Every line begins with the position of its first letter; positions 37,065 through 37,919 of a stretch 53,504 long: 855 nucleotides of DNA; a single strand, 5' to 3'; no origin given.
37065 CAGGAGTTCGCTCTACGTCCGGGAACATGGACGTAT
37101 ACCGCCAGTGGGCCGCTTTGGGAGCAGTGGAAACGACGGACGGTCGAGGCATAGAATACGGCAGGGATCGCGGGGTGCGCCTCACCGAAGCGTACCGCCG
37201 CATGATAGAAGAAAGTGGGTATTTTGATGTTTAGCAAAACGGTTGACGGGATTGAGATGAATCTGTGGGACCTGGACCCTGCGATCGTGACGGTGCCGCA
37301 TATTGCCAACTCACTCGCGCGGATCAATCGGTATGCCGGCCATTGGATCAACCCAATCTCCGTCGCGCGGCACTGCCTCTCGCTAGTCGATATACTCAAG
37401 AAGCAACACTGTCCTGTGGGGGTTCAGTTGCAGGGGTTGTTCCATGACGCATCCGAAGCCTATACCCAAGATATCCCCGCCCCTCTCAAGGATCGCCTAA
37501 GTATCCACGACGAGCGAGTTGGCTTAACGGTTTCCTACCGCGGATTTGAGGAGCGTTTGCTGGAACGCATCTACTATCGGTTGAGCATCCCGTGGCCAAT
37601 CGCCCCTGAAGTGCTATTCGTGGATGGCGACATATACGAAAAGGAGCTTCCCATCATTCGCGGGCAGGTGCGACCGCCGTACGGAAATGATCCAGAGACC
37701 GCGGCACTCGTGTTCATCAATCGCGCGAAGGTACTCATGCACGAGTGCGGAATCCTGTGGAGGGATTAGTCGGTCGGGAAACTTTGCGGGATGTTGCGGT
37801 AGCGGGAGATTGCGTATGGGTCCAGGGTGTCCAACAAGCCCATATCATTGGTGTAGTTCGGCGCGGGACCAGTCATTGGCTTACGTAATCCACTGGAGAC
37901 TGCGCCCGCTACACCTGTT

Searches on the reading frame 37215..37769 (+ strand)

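Call 56: search_protein_families(library=pfam, proteins=[window:37215-37769:+], max_evalue=0.05)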
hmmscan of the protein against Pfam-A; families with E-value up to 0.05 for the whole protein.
window:37215-37769:+ (184 aa): 2 families
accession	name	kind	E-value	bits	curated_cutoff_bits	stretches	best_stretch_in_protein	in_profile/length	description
PF12917.13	YfbR-like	-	0.002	18.3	25.9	1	63-94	50-81/182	5'-deoxynucleotidase YfbR-like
PF13208.11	TerB_N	-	0.021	15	25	1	30-98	117-179/207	TerB N-terminal domain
